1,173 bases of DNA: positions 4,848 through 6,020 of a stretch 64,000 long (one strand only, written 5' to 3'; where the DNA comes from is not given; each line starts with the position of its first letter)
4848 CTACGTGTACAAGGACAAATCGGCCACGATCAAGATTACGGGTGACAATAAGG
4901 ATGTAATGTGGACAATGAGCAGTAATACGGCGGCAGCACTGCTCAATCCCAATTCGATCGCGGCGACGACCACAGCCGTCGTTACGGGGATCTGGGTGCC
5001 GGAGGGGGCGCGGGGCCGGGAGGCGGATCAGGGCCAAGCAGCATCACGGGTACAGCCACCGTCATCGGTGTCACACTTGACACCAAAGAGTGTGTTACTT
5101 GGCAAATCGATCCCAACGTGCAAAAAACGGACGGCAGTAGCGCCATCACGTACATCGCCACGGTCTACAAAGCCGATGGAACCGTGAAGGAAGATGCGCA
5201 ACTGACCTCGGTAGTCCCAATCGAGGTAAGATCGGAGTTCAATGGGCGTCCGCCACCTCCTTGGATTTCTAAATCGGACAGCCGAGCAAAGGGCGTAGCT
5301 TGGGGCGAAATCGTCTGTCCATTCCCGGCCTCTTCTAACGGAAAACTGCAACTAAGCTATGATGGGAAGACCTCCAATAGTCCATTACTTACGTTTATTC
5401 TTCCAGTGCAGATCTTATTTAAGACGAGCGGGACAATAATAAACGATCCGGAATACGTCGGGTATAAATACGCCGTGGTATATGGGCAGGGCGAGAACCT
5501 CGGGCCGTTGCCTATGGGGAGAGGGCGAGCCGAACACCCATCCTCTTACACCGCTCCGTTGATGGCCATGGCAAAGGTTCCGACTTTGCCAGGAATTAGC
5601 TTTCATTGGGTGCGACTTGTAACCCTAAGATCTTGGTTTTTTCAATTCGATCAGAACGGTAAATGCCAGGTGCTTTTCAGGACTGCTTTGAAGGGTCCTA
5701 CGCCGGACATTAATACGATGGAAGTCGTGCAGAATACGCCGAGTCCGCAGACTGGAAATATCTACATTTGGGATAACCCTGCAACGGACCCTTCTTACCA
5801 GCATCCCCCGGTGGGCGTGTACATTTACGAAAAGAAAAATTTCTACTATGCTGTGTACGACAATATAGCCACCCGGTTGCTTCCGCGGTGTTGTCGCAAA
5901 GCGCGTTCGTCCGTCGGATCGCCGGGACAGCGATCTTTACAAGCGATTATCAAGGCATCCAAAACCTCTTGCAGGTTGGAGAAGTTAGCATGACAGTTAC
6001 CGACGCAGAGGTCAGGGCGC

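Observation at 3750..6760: ~3 kb low-GC island of secreted proteins of unknown function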

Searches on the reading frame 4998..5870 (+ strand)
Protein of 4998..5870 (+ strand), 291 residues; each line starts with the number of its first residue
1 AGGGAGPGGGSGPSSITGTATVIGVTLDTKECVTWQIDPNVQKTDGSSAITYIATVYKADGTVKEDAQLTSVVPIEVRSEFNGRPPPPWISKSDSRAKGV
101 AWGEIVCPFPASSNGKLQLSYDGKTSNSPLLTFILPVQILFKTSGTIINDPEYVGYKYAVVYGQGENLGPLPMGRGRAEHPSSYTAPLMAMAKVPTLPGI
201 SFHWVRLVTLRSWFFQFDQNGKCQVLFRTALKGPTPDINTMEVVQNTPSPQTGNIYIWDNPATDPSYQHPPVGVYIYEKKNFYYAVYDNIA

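Call 6: search_protein_families(library=pfam, max_evalue=1, proteins=[window:4998-5870:+])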
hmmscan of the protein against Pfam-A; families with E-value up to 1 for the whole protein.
window:4998-5870:+ (291 aa): 0 families

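Call 7: search_protein_families(library=ncbifam, max_evalue=1, proteins=[window:4998-5870:+])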
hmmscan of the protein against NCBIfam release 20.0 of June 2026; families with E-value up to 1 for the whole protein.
window:4998-5870:+ (291 aa): 0 families

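Call 23: search_protein_families(library=phrogs, max_evalue=1, proteins=[window:4998-5870:+])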
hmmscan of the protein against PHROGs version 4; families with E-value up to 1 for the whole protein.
window:4998-5870:+ (291 aa): 0 families

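Call 24: search_protein_families(library=padloc, max_evalue=1, proteins=[window:4998-5870:+])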
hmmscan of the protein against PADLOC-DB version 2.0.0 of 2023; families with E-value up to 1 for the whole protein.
window:4998-5870:+ (291 aa): 0 families

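Call 35: search_protein_representatives(protein=window:4998-5870:+)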
Query: 291 residues. Proteins with E-value up to 0.001 (for the whole library): 37; up to 1e-10: 14; up to 1e-30: 1. The best 37 are listed.
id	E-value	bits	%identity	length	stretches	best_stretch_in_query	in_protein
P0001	1.1e-154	530.5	100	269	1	63-291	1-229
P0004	1.2e-20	90.3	39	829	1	133-289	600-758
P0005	2.5e-19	86.0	39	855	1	137-289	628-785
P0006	1.4e-18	83.5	38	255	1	128-289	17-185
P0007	7.4e-18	81.2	40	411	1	135-285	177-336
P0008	2.6e-16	76.1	38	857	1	126-287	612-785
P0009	9.8e-16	74.2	32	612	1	114-288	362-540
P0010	1.7e-14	70.1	36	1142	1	134-286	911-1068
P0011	1.8e-14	70.0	41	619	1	134-286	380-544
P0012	4.2e-14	68.9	41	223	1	151-286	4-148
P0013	1.2e-13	67.4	36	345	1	136-286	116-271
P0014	1.1e-12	64.2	34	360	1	129-287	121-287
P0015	1.6e-11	60.4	35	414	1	132-285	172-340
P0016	3.2e-11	59.4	37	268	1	134-286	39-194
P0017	2.2e-10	56.6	34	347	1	126-288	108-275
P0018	4.0e-10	55.8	35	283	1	148-287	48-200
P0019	1.0e-09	54.4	32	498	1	131-287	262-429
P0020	4.2e-09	52.4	32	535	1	113-289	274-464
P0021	8.0e-09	51.5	32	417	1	136-286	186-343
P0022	1.4e-07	47.4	38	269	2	146-286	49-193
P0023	6.2e-07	45.3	38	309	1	131-285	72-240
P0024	1.3e-06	44.2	31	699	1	140-286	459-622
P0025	2.4e-06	43.3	33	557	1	4-151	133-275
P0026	3.4e-06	42.9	33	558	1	137-289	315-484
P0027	4.8e-06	42.4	36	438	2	2-137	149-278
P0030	1.8e-05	40.5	33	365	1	160-290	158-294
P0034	5.7e-05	38.9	38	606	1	143-285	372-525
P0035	9.4e-05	38.1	29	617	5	36-81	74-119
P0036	1.5e-04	37.4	35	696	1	164-285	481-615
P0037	5.2e-04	35.7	35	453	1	146-286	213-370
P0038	5.5e-04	35.6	36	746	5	29-54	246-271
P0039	6.7e-04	35.3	33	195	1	173-287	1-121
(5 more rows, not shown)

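Call 36: search_protein_families(library=pfam, max_evalue=0.01, proteins=[P0004, P0005, P0007, P0008, P0009, P0010, P0011, P0019, P0020, P0024])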
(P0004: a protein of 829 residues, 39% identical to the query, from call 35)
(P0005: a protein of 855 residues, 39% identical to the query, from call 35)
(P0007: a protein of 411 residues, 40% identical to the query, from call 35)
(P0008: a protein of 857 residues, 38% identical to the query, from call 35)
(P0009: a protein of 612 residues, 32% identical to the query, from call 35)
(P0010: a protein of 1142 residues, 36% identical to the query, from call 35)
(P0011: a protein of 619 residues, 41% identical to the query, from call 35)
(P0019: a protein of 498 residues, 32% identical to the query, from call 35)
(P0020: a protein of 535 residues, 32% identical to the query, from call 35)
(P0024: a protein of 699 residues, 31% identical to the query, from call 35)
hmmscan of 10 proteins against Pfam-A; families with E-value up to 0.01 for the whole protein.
P0004 (829 aa): 1 family
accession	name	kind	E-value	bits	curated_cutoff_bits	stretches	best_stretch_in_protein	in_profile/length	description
PF18884.5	TSP3_bac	-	5.3e-14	52.2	25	3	61-76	5-20/22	Bacterial TSP3 repeat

P0005 (855 aa): 2 families
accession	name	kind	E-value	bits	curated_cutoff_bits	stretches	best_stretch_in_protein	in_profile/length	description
PF13205.12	Big_5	-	4.6e-26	92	23.6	2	361-466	4-105/105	Bacterial Ig-like domain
PF18884.5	TSP3_bac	-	0.008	16.4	25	0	97-114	1-18/22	Bacterial TSP3 repeat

P0007 (411 aa): 0 families

P0008 (857 aa): 1 family
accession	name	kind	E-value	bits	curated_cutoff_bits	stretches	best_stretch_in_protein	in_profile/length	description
PF18884.5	TSP3_bac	-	1.5e-09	37.9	25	2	180-196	1-17/22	Bacterial TSP3 repeat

P0009 (612 aa): 2 families
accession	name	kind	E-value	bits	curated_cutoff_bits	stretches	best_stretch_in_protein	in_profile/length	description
PF02368.24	Big_2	-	1.3e-07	31.9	22.8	1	300-365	6-66/79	Bacterial Ig-like domain (group 2)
PF00691.25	OmpA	-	0.0013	19.5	27.2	1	41-99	14-69/98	OmpA family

P0010 (1142 aa): 2 families
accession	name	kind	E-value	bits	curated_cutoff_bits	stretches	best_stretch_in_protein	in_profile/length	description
PF21027.3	Sde0182_C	-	0.0002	22.3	27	0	632-688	1-53/83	Cellulose-binding protein Sde0182, C-terminal domain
PF13365.12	Trypsin_2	-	0.00084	20.5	27.6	0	116-265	13-144/144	Trypsin-like peptidase domain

P0011 (619 aa): 0 families

P0019 (498 aa): 0 families

P0020 (535 aa): 1 family
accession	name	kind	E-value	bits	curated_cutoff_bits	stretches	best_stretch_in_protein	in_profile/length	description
PF13620.12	CarboxypepD_reg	-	1.1e-07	32.6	32.3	1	136-207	4-81/82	Carboxypeptidase regulatory-like domain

P0024 (699 aa): 8 families
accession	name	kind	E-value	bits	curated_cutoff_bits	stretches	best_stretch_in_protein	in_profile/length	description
PF17963.7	Big_9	-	8.2e-76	251.4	23.6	5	358-440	2-78/89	Bacterial Ig domain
PF17892.7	Cadherin_5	-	2.7e-64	213.5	26.5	5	115-178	34-98/98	Cadherin-like domain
PF17803.7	Cadherin_4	-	6.8e-40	135.9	25.1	5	84-145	5-71/71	Bacterial cadherin-like domain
PF19076.6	CshA_repeat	-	3e-15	57.2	27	3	31-84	47-99/103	Surface adhesin CshA repetitive domain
PF13128.11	DUF3954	-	6.6e-11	42.3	23.7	0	86-111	4-29/49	Protein of unknown function (DUF3954)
PF03599.22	CdhD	-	2.8e-05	23.5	24.8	0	100-127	298-325/387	CO dehydrogenase/acetyl-CoA synthase delta subunit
PF19858.4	OxRdtase_C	-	0.00022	21.1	26.3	0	112-164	32-83/163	Bacterial oxidoreductases, C-terminal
PF17936.7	Big_6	-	0.0009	19.9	27.6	0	32-83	26-77/83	Bacterial Ig domain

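Call 41: search_protein_families(library=pfam, max_evalue=0.01, proteins=[P0025, P0027, P0034, P0036, P0026, P0035, P0038, P0037, P0021, P0015])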
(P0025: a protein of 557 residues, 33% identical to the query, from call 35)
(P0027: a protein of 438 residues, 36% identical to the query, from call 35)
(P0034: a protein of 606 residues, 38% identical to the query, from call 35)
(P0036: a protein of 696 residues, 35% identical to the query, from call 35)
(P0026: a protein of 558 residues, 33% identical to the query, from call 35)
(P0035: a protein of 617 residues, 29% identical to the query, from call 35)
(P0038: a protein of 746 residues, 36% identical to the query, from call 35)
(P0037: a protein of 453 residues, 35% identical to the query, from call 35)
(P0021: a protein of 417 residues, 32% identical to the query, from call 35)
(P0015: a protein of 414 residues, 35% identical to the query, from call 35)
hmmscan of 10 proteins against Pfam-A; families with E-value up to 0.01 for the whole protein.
P0025 (557 aa): 0 families

P0027 (438 aa): 0 families

P0034 (606 aa): 1 family
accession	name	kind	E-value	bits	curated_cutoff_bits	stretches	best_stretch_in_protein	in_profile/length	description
PF18884.5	TSP3_bac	-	5.2e-07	29.8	25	1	98-111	1-14/22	Bacterial TSP3 repeat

P0036 (696 aa): 0 families

P0026 (558 aa): 4 families
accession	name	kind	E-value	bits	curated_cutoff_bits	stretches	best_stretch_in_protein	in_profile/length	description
PF17963.7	Big_9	-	3.1e-47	159.8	23.6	3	39-125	1-89/89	Bacterial Ig domain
PF17892.7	Cadherin_5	-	4.5e-36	123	26.5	3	152-216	33-98/98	Cadherin-like domain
PF17803.7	Cadherin_4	-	4.6e-27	94.8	25.1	3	119-183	2-71/71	Bacterial cadherin-like domain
PF19076.6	CshA_repeat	-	3.6e-10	40.9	27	2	68-126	46-103/103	Surface adhesin CshA repetitive domain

P0035 (617 aa): 13 families
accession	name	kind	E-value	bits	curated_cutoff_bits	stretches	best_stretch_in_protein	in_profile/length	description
PF12796.13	Ank_2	-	2.8e-129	422.5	27.3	12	274-373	1-90/90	Ankyrin repeats (3 copies)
PF13857.12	Ank_5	-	9.7e-90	293.9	27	6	188-235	7-54/56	Ankyrin repeats (many copies)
PF00023.36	Ank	-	1e-81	264.6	21.1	6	124-154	2-32/33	Ankyrin repeat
PF13637.12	Ank_4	-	1.9e-65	215.8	22.7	8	129-163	2-36/50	Ankyrin repeats (many copies)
PF13606.12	Ank_3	-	1.9e-64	205.4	22.3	6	123-151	1-29/30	Ankyrin repeat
PF24521.3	Ank_KRIT1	-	1.6e-17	64.1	80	0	121-170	82-130/149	KRIT1 ankyrin-repeats domain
PF24407.1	HTH_upst_double_PIN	-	3.6e-09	37.2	27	0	117-152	18-53/70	HTH_upstream_double_PIN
PF22356.1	MACPF_b-prism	-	7.3e-08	32.8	26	0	287-328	39-78/150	MACPF/perforin-like, beta-prism domain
PF25571.1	TPR_CCP1_N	-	5.7e-06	26.1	27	0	292-385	40-125/310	CCP1-like, N-terminal TPR repeats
PF16498.10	SWIRM-assoc_3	-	1e-05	26.1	27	0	101-115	14-28/67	SWIRM-associated domain at the C-terminal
PF22969.3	Ig_NUP210_2nd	-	1.5e-05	25.2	27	0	108-126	8-26/109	NUP210 Ig-like domain 2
PF04919.18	DUF655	-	0.00064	20.1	22.2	0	253-299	7-53/181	Protein of unknown function (DUF655)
PF01813.22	ATP-synt_D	-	0.0053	17.1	25.7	0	95-111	21-37/196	ATP synthase subunit D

P0038 (746 aa): 6 families
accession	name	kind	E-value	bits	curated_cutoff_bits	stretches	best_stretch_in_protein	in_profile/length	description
PF00023.36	Ank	-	1.3e-57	188.9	21.1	7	162-192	1-31/33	Ankyrin repeat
PF12796.13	Ank_2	-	1.2e-56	189.6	27.3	4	249-325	16-89/90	Ankyrin repeats (3 copies)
PF13857.12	Ank_5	-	8e-48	160.4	27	6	149-203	1-56/56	Ankyrin repeats (many copies)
PF13637.12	Ank_4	-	1.1e-45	153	22.7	6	267-313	1-47/50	Ankyrin repeats (many copies)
PF13606.12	Ank_3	-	5.4e-29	97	22.3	3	162-191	1-30/30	Ankyrin repeat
PF02765.23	POT1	-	0.00016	21.9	29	0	152-181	39-70/140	Telomeric single stranded DNA binding POT1/CDC13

P0037 (453 aa): 0 families

P0021 (417 aa): 0 families

P0015 (414 aa): 0 families

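Call 46: find_encoding_contigs(protein=P0005, flank=8000, max_places=3)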
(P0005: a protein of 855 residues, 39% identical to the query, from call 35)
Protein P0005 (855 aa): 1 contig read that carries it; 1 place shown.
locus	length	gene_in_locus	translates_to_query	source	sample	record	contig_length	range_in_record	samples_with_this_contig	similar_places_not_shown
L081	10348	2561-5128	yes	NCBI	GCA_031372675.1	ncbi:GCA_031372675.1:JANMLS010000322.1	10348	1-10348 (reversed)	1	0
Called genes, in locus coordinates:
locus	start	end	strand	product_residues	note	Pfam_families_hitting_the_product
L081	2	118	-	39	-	?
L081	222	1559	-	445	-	PF01408:GFO_IDH_MocA, PF19051:GFO_IDH_MocA_C2, PF22725:GFO_IDH_MocA_C3 (faint)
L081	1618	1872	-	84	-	-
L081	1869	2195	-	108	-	-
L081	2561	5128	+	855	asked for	PF13205:Big_5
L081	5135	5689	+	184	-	-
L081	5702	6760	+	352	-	PF02985:HEAT (faint), PF13646:HEAT_2 (faint)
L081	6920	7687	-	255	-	-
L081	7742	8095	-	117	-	-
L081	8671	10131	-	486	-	PF00772:DnaB, PF13481:AAA_25, PF03796:DnaB_C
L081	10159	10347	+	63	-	?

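Call 47: find_encoding_contigs(protein=P0027, flank=8000, max_places=3)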
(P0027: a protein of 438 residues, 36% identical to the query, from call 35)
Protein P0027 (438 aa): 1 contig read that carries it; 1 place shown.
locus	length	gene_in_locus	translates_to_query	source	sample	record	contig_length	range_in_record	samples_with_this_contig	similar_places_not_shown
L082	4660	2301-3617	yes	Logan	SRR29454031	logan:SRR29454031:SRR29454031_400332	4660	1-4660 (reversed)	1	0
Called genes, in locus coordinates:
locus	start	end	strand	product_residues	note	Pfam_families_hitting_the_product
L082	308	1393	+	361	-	PF13424:TPR_12 (faint), PF14559:TPR_19 (faint), PF07719:TPR_2 (faint), PF13174:TPR_6 (faint), PF13428:TPR_14 (faint), PF13432:TPR_16 (faint), PF13525:YfiO (faint)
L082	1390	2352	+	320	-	-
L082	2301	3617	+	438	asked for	-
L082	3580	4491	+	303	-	-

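Call 48: find_encoding_contigs(protein=P0004, flank=8000, max_places=3)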
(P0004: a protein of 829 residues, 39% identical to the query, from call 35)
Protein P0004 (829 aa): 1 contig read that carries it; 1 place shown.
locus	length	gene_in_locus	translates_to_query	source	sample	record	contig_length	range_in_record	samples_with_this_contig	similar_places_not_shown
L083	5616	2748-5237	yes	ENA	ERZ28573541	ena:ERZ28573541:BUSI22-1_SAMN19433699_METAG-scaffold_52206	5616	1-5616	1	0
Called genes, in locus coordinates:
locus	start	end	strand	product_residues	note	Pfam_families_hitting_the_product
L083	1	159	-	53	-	?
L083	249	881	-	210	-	-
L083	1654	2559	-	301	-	-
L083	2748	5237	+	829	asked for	PF18884:TSP3_bac (weak)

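Call 49: find_encoding_contigs(protein=P0025, flank=8000, max_places=3)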
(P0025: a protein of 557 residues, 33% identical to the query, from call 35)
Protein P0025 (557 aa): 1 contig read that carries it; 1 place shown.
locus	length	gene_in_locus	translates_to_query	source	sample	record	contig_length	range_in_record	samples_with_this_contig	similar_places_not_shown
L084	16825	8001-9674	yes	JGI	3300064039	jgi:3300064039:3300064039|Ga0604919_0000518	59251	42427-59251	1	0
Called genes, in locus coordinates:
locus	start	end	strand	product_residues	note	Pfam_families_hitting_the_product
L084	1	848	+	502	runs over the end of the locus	PF00009:GTP_EFTU, PF00071:Ras (faint), PF01926:MMR_HSR1, PF02421:FeoB_N, PF00009:GTP_EFTU, PF01926:MMR_HSR1, PF02421:FeoB_N, PF14714:KH_dom-like, +5 more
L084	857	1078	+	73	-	-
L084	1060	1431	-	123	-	-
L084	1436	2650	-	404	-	-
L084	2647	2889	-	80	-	-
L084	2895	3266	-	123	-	PF00072:Response_reg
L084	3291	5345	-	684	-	PF00072:Response_reg, PF00989:PAS (weak), PF08448:PAS_4, PF00989:PAS, PF08448:PAS_4, PF13426:PAS_9 (weak), PF00512:HisKA, PF02518:HATPase_c, +2 more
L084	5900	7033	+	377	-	PF13432:TPR_16 (faint), PF14559:TPR_19 (faint), PF07719:TPR_2 (faint), PF13428:TPR_14 (faint), PF13525:YfiO (faint), PF13174:TPR_6 (faint), PF25058:ARM_TT21 (faint)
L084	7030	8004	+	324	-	-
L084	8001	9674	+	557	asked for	-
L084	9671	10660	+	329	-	-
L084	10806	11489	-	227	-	PF07963:N_methyl (weak)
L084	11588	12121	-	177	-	PF00156:Pribosyltran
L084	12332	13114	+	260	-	PF01578:Cytochrom_C_asm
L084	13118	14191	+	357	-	PF05201:GlutR_N, PF01488:Shikimate_DH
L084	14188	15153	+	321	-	PF01379:Porphobil_deam, PF03900:Porphobil_deamC (weak)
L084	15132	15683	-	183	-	-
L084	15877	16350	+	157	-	PF00885:DMRL_synthase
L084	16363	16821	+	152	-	PF01029:NusB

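Call 50: find_encoding_contigs(protein=P0007, flank=8000, max_places=3)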
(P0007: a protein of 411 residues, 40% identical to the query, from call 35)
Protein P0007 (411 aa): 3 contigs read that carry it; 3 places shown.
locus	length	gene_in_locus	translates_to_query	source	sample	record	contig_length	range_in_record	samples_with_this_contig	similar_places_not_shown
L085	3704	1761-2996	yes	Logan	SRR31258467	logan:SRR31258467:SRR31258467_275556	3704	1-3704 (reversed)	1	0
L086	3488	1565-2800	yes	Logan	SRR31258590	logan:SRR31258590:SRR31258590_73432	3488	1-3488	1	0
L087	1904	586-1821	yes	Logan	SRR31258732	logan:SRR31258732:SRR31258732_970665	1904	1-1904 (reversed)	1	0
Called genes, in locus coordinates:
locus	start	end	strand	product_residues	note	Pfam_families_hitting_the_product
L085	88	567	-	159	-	PF05402:PqqD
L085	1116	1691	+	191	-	-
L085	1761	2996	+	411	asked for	-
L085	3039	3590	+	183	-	-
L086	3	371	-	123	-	?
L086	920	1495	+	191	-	-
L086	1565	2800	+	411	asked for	-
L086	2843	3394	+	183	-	-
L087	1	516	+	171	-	?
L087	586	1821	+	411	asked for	-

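Call 73: search_protein_families(library=pfam, max_evalue=0.001, proteins=[L084:5900-7030:+, L084:9671-10657:+, L082:3580-4488:+, L084:1436-2650:-, L081:5702-6757:+])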
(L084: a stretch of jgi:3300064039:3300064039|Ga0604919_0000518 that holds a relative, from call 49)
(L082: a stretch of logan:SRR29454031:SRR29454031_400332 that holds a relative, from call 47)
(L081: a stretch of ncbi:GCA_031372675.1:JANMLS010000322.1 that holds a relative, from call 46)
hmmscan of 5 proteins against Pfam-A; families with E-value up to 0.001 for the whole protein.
L084:5900-7030:+ (377 aa): 9 families
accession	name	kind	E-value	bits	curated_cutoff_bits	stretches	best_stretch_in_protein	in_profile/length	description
PF13432.12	TPR_16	-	1.2e-14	54.8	32.7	0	324-354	1-31/65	Tetratricopeptide repeat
PF13428.12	TPR_14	-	1.4e-13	50.5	23.5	0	321-353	2-34/44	Tetratricopeptide repeat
PF13174.12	TPR_6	-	3.6e-10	40.2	26.3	0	321-353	1-33/33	Tetratricopeptide repeat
PF07719.23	TPR_2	-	1.1e-09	38.1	27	0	321-351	2-32/34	Tetratricopeptide repeat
PF14559.12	TPR_19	-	9.5e-09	35.9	25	0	133-182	7-53/68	Tetratricopeptide repeat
PF25058.1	ARM_TT21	-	6.1e-06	26.7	27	0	131-204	71-144/155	Tetratricopeptide repeat protein 21 ARM repeat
PF13525.12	YfiO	-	2.4e-05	24.6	25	0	47-95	49-97/203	Outer membrane lipoprotein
PF13424.12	TPR_12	-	7e-05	23.4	30.1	0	319-350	44-75/77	Tetratricopeptide repeat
PF00515.34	TPR_1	-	0.0003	20.9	27.8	0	321-344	2-25/34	Tetratricopeptide repeat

L084:9671-10657:+ (329 aa): 0 families

L082:3580-4488:+ (303 aa): 0 families

L084:1436-2650:- (404 aa): 0 families

L081:5702-6757:+ (352 aa): 3 families
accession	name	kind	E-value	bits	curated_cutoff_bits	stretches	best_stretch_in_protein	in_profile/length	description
PF13646.12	HEAT_2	-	5e-10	40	27.7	1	56-154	2-80/88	HEAT repeats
PF02985.28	HEAT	-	5.5e-06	26.6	23.5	0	54-77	1-24/31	HEAT repeat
PF12765.13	Cohesin_HEAT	-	0.00085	20.1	21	0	48-70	14-35/42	HEAT repeat associated with sister chromatid cohesion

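Call 83: search_protein_families(library=pfam, max_evalue=0.001, proteins=[L083:1654-2559:-])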
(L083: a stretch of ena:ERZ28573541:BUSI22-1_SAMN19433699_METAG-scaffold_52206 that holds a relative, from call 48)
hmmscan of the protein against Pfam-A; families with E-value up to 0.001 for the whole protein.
L083:1654-2559:- (301 aa): 0 families

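Call 87: find_encoding_contigs(protein=P0009, flank=10000, max_places=3)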
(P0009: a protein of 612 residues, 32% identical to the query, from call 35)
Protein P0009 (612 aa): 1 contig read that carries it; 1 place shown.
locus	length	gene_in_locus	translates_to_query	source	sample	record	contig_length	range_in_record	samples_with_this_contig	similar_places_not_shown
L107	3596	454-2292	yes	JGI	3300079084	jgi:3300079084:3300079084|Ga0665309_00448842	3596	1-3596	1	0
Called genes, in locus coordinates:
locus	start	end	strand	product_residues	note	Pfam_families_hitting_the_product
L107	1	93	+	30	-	?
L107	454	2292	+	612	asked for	PF02368:Big_2 (weak)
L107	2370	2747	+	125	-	-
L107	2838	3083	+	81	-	PF19891:DUF6364 (weak)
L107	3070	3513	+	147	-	PF01850:PIN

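Call 88: find_encoding_contigs(protein=P0010, flank=10000, max_places=3)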
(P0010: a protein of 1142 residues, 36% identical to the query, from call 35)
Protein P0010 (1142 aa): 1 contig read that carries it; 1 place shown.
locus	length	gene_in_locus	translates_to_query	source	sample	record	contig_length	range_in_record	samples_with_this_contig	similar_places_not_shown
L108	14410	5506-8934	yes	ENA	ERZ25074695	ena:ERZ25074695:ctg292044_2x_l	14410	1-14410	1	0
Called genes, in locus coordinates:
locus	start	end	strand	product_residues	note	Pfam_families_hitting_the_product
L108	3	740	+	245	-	?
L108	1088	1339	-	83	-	-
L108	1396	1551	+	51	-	-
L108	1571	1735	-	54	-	-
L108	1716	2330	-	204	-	PF18911:PKD_4, PF00801:PKD, PF16819:DUF5074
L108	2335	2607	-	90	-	-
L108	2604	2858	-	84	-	-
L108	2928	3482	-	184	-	PF00593:TonB_dep_Rec_b-barrel (faint)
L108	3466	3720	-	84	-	-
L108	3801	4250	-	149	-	PF07715:Plug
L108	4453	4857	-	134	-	-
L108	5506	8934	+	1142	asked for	-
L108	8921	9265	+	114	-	-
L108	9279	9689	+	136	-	-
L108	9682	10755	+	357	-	-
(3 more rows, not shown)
